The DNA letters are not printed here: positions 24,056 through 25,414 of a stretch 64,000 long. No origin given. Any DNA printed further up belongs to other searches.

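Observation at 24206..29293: Unknown P-loop protein heads an argC-argB-argD-argF operon that lacks argA, argJ and argE: candidate non-orthologous first-step enzyme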

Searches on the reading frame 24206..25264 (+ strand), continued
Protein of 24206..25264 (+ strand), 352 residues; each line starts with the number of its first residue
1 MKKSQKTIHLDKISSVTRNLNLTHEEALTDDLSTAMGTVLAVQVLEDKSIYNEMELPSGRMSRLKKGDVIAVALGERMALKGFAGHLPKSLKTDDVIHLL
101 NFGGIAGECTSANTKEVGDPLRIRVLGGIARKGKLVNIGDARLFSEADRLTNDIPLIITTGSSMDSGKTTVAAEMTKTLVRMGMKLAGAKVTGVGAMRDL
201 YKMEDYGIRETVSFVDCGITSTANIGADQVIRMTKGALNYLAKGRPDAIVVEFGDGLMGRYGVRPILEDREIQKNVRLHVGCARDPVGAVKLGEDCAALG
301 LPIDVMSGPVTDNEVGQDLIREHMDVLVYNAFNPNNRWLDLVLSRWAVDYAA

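Call 49: find_related_loci(query=A4, collection=genome_contigs, flank=10000)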
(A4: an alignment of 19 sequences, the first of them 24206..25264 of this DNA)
Query A4 (352 aa) in genome_contigs; peptide patterns used: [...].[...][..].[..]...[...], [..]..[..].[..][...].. (x = any residue, [..] = any of these).
411 stretches matched a pattern; 352 encode a relative of the query (tblastn E <= 1e-3); the best 80 are kept; 80 distinct loci.
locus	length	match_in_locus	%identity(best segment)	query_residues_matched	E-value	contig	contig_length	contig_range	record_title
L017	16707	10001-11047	74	4-351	3e-178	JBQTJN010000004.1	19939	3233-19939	MAG: Alphaproteobacteria bacterium isolate SAW97 c_000000001046, whole genome shotgun sequence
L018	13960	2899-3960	71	1-352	3e-177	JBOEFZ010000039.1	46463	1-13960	MAG: Alphaproteobacteria bacterium isolate PBSAalp14 PBSAc_contig_1228, whole genome shotgun sequence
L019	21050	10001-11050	73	3-352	6e-176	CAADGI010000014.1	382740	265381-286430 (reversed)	uncultured Alphaproteobacteria bacterium isolate PRO1.fa.gz genome assembly, contig: k127_714586, whole genome shotgun s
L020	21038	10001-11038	73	3-348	2e-175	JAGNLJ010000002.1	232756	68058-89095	MAG: Alphaproteobacteria bacterium isolate Go_SlAct_bin_278 Go_SlAct_72_length_232756_cov_8.176332, whole genome shotgun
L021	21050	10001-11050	72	3-352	9e-175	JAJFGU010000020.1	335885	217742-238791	MAG: Alphaproteobacteria bacterium isolate OFTM66 OFTM66_19, whole genome shotgun sequence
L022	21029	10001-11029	73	6-348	4e-175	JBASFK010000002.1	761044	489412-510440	MAG: Alphaproteobacteria bacterium isolate MFD03500_ilm_asm_bin31 k127_94523, whole genome shotgun sequence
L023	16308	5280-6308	71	8-350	2e-174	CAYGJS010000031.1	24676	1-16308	MAG TPA_asm: uncultured Micavibrio sp. isolate ERP117304_co1_100 genome assembly, contig: NODE_2119_length_24676_cov_21.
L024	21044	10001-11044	70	3-350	5e-174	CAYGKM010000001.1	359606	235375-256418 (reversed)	MAG TPA_asm: uncultured Micavibrio sp. isolate ERP117304_co1_138 genome assembly, contig: NODE_22_length_359606_cov_38.4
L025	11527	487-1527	73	2-348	2e-173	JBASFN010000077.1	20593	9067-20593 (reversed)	MAG: Alphaproteobacteria bacterium isolate MFD03500_ilm_asm_bin21 k127_87898, whole genome shotgun sequence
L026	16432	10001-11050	71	3-352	9e-174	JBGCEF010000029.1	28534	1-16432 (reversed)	MAG: Bdellovibrionales bacterium isolate SGMAG-54 contig29, whole genome shotgun sequence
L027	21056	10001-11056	70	1-350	2e-172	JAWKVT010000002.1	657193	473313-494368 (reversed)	MAG: Alphaproteobacteria bacterium isolate AC1.162 AC1.162.fa-2, whole genome shotgun sequence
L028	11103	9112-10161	69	3-352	2e-172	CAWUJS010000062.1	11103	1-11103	MAG: uncultured Alphaproteobacteria bacterium isolate SRR17458609_binner123_16_1705322958 genome assembly, contig: ERZ21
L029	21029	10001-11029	71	8-350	3e-172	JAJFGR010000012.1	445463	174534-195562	MAG: Alphaproteobacteria bacterium isolate OFTM95 OFTM95_11, whole genome shotgun sequence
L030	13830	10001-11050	71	3-352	6e-172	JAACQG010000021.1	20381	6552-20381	MAG: Alphaproteobacteria bacterium isolate CG_2015-04_47_12 CG_2015-04_curated_scaffold_2250, whole genome shotgun seque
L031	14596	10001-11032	72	10-352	1e-171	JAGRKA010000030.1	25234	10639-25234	MAG: Alphaproteobacteria bacterium isolate HKST-UBA27 NODE_30_length_25234_cov_5.010454, whole genome shotgun sequence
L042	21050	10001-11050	75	3-352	0e+0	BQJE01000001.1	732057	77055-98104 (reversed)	MAG: Micavibrio sp. DHS20C02 DNA, sequence01, whole genome shotgun sequence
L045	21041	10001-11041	70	8-350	8e-166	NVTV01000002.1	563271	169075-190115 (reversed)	MAG: Alphaproteobacteria bacterium isolate NORP106 Contig_source1382A_9, whole genome shotgun sequence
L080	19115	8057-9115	71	2-350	2e-172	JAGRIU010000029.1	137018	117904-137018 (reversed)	MAG: Alphaproteobacteria bacterium isolate HKST-UBA23 k127_1798160, whole genome shotgun sequence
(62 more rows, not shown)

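Call 59: list_cluster_members(proteins=[P0127, P0130, P0131, P0135, P0137, P0139, P0145, P0149, P0157, P0170])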
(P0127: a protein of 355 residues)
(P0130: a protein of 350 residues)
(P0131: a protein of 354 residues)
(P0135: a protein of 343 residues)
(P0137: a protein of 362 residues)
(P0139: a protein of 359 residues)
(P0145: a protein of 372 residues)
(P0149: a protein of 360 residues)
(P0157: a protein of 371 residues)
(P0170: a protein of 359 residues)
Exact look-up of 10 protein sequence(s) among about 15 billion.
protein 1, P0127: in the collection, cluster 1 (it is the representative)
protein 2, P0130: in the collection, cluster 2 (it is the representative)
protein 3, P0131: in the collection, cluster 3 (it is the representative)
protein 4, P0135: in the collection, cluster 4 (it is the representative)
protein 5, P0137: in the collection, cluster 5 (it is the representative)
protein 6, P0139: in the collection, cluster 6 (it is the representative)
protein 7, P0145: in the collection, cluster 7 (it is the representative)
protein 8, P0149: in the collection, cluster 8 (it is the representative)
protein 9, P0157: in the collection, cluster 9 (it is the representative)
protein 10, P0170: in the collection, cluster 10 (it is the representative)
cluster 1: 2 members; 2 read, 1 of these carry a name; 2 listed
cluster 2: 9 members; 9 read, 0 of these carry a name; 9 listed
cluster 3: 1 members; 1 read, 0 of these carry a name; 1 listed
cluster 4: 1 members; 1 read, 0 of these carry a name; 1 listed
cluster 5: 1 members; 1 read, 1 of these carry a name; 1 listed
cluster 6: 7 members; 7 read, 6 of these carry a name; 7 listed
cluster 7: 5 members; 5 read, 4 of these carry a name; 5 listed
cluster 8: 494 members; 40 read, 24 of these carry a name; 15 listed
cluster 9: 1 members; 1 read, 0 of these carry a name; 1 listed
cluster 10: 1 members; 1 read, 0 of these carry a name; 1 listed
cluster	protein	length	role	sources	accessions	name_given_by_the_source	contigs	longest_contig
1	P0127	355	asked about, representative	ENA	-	-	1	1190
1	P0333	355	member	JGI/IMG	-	hypothetical protein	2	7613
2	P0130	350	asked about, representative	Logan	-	-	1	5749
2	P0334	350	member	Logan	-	-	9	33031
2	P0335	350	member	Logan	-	-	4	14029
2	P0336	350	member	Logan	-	-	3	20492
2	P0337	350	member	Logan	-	-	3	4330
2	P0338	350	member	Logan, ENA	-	-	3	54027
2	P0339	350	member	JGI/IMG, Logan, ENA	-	-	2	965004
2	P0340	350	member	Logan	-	-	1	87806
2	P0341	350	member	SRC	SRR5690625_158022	-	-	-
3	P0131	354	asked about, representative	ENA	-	-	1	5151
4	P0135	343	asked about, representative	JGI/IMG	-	-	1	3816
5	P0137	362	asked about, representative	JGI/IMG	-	hypothetical protein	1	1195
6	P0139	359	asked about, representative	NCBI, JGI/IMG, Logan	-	hypothetical protein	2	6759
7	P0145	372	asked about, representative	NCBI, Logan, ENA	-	-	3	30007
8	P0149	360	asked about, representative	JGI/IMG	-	hypothetical protein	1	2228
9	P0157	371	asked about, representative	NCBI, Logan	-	-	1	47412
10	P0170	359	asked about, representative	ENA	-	-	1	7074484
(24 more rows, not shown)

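Call 60: search_solved_structures(query=L011:8967-9992:+, max_evalue=1e-20, show_alignments=4)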
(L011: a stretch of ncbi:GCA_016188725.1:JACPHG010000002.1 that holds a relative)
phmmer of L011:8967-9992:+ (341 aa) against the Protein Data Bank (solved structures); distinct sequences matched with E-value up to 1e-20: 37.
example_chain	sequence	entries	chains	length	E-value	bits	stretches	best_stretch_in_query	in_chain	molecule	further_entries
3m5c_A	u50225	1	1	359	4.8e-76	259.2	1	1-338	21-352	N-acetylornithine carbamoyltransferase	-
3kzc_A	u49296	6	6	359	1.7e-75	257.4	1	1-338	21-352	N-acetylornithine carbamoyltransferase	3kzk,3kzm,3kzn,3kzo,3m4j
3m5d_A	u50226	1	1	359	2.4e-75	256.9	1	1-338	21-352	N-acetylornithine carbamoyltransferase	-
3m4n_A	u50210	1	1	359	3.3e-75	256.5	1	1-338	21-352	N-acetylornithine carbamoyltransferase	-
3l05_A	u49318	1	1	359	3.3e-75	256.5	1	1-338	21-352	N-acetylornithine carbamoyltransferase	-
3l04_A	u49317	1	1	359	4.5e-75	256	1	1-338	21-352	N-acetylornithine carbamoyltransferase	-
3l02_A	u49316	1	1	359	4.5e-75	256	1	1-338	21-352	N-acetylornithine carbamoyltransferase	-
3l06_A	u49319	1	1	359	6.2e-75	255.6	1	1-338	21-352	N-acetylornithine carbamoyltransferase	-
2g7m_X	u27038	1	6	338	3.2e-49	171.1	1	36-330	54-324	putative ornithine carbamoyltransferase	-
2fg6_X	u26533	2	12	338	8.4e-49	169.7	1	36-330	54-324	putative ornithine carbamoyltransferase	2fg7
1js1_X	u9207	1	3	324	1.1e-48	169.4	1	36-330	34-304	Transcarbamylase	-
1a1s_A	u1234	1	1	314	5.1e-41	144.2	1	137-337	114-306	ORNITHINE CARBAMOYLTRANSFERASE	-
1pvv_A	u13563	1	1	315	5.1e-41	144.2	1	137-337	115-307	Ornithine carbamoyltransferase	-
8qeu_A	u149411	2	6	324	9.4e-37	130.2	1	4-340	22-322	Ornithine transcarbamylase, chloroplastic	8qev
4nf2_A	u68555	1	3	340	5.6e-34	121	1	3-337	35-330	Ornithine carbamoyltransferase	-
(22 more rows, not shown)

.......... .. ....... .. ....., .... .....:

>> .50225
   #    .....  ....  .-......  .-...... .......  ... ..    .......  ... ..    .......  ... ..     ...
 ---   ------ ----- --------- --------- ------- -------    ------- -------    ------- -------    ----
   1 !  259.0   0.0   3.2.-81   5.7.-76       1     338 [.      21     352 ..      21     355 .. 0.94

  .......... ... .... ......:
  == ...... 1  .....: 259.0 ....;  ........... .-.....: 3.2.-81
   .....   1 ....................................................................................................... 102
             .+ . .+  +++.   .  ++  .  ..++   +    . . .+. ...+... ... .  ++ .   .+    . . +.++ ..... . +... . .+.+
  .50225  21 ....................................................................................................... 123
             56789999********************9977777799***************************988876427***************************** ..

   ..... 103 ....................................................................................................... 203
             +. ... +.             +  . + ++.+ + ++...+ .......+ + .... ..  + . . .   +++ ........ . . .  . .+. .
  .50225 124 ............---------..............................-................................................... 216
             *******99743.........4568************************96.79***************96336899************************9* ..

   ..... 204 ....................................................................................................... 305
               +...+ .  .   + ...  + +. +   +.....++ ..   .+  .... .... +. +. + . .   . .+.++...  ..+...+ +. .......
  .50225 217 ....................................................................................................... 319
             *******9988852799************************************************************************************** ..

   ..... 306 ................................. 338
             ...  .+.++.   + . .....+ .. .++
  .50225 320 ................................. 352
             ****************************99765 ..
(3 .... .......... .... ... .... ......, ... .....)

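Call 70: find_homologous_proteins(query=A6, max_evalue=1e-10)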
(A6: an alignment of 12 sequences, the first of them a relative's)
Query A6 (12 sequences) (363 aa, profile of the alignment): 3382 proteins with E <= 1e-10 among 8000 candidates; the best 120 are listed.
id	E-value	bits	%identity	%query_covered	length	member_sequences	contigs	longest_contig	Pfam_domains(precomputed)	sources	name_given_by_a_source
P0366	3.3e-143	495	43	94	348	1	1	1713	-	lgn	-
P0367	4.8e-143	494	41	94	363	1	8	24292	-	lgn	-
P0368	8.1e-143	494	43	94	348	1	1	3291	-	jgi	jgi:hypothetical protein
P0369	2.7e-142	492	43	94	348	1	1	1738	-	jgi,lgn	jgi:hypothetical protein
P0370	8.1e-142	490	43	94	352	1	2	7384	-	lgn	-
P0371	9.1e-142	490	43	94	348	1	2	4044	-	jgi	jgi:hypothetical protein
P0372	9.1e-142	490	43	94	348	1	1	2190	-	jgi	jgi:hypothetical protein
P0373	1.0e-141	490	43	95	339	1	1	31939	-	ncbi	-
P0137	2.0e-141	489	38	95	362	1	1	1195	-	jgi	jgi:hypothetical protein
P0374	8.6e-141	487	43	95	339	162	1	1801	-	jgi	-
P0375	1.6e-140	486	44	95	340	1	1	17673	-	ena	-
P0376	1.9e-140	486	43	96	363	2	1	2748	-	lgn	-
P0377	2.2e-140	486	44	94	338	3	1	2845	-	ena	-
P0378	2.5e-140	485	44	95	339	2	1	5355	-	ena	-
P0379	4.6e-140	485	48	94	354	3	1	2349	-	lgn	-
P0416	6.8e-137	474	45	93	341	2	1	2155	PF07755.18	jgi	-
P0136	1.4e-136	473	100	100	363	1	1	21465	-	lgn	-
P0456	1.1e-133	464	46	97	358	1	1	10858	-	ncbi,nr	ncbi:MAG TPA: hypothetical protein VNU73_05005 [Steroidobacteraceae bacterium]|nr:hypothetical prote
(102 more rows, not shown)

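Call 72: find_encoding_contigs(protein=P0456, flank=10000, max_places=2)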
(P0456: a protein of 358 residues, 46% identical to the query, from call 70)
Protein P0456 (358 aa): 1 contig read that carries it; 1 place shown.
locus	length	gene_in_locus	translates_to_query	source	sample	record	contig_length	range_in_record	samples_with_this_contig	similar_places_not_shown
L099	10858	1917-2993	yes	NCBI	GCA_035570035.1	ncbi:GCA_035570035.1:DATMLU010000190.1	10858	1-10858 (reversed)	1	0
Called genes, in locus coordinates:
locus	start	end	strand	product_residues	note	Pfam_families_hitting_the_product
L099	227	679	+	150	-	PF01316:Arg_repressor, PF02863:Arg_repressor_C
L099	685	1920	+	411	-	PF00764:Arginosuc_synth, PF20979:Arginosuc_syn_C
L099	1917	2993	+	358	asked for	-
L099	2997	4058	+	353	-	PF01118:Semialdhyde_dh, PF22698:Semialdhyde_dhC_1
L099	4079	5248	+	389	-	PF00202:Aminotran_3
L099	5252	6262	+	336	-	PF02729:OTCace_N, PF00185:OTCace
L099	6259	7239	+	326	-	PF00696:AA_kinase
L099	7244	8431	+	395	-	PF00206:Lyase_1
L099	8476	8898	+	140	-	-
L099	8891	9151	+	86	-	PF13627:LptM_cons (weak)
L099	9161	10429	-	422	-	PF07394:DUF1501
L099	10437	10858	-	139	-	PF08811:DUF1800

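Call 78: search_protein_families(library=pfam, proteins=[L080:12277-13371:+, L042:17497-18474:+, L014:18590-19162:+, L099:8476-8898:+, L045:12929-13507:+, L003:267-1202:-], max_evalue=0.001)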
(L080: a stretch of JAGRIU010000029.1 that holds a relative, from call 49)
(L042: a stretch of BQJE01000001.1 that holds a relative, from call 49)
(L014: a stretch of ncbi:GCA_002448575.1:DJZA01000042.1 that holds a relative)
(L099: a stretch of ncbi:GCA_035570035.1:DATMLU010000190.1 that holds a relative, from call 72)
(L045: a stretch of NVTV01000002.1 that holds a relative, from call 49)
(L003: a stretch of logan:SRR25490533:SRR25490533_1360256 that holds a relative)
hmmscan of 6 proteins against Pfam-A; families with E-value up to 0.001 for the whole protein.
L080:12277-13371:+ (364 aa): 2 families
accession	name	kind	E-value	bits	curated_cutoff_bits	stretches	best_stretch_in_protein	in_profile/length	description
PF19420.4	DDAH_eukar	-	1.1e-10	41.7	23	1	68-350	22-289/291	N,N dimethylarginine dimethylhydrolase, eukaryotic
PF02274.22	ADI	-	2e-06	27.6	22.8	1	287-349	305-373/377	Arginine deiminase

L042:17497-18474:+ (325 aa): 1 family
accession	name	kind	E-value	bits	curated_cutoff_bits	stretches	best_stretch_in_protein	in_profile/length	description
PF01384.25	PHO4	-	0.00035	20.1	33.7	0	147-269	186-314/350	Phosphate transporter family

L014:18590-19162:+ (190 aa): 0 families

L099:8476-8898:+ (140 aa): 0 families

L045:12929-13507:+ (192 aa): 0 families

L003:267-1202:- (311 aa): 5 families
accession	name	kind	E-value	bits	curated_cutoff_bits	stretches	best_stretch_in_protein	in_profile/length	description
PF08443.16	RimK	-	8.8e-53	179.2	21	1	111-299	1-186/188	RimK-like ATP-grasp domain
PF02955.21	GSH-S_ATP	-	6.6e-18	65.2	23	1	128-288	12-170/175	Prokaryotic glutathione synthetase, ATP-grasp domain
PF18030.7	Rimk_N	-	2.1e-12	47.6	26.4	1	31-104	18-90/94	RimK PreATP-grasp domain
PF14397.11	ATPgrasp_ST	-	2.1e-12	47.3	31.4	2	100-172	8-83/278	Sugar-transfer associated ATP-grasp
PF02655.19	ATP-grasp_3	-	1.8e-08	35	23.2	1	111-279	1-155/160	ATP-grasp domain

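Call 79: search_solved_structures(query=A6, max_evalue=10)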
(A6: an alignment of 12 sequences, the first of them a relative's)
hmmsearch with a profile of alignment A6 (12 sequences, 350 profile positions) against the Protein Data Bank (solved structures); distinct sequences matched with E-value up to 10: 4.
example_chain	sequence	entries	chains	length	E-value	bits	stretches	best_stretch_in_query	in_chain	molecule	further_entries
3fgn_A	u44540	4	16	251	0.0013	20.8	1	138-196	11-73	Dethiobiotin synthetase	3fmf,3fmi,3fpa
1dts_A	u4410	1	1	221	0.17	13.9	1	155-187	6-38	DETHIOBIOTIN SYNTHETASE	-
1a82_A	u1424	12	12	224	0.17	13.9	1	155-187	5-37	DETHIOBIOTIN SYNTHETASE | PROTEIN (DETHIOBIOTIN SYNTHETASE) | DETHIOBIOTIN SYNTHASE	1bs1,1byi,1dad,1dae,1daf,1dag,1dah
2fgc_A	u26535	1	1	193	0.68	11.9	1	29-89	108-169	acetolactate synthase, small subunit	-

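Call 80: find_encoding_contigs(protein=P0170, flank=10000, max_places=1)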
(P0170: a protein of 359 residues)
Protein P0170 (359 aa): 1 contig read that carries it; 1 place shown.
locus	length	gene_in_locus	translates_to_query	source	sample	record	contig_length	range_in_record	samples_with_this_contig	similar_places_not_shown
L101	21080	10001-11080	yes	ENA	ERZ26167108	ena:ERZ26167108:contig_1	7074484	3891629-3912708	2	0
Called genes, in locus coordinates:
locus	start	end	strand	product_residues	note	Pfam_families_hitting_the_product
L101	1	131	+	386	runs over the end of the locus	PF04055:Radical_SAM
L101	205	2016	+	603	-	PF13522:GATase_6, PF13537:GATase_7, PF00733:Asn_synthase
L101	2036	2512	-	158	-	-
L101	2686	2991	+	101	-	-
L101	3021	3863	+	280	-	PF00149:Metallophos, PF12850:Metallophos_2 (weak)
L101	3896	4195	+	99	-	-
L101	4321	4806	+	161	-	-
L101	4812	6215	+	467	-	-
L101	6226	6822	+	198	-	-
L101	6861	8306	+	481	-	PF00890:FAD_binding_2 (weak), PF01266:DAO, PF01593:Amino_oxidase, PF13450:NAD_binding_8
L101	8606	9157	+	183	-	-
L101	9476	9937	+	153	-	PF01316:Arg_repressor, PF02863:Arg_repressor_C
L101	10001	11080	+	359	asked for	PF07755:DUF1611 (faint)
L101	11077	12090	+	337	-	PF01118:Semialdhyde_dh, PF22698:Semialdhyde_dhC_1, PF02774:Semialdhyde_dhC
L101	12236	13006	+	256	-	PF00696:AA_kinase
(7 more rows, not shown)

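Call 81: find_encoding_contigs(protein=P0195, flank=10000, max_places=2)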
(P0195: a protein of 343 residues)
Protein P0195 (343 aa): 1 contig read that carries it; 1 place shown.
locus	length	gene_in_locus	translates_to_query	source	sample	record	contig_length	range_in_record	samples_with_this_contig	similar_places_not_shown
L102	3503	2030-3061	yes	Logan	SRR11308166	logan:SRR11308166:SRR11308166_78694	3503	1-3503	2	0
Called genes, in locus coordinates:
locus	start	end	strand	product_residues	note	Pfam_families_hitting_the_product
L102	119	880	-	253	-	PF01144:CoA_trans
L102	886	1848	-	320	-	PF01144:CoA_trans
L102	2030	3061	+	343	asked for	-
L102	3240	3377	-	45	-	-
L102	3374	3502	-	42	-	?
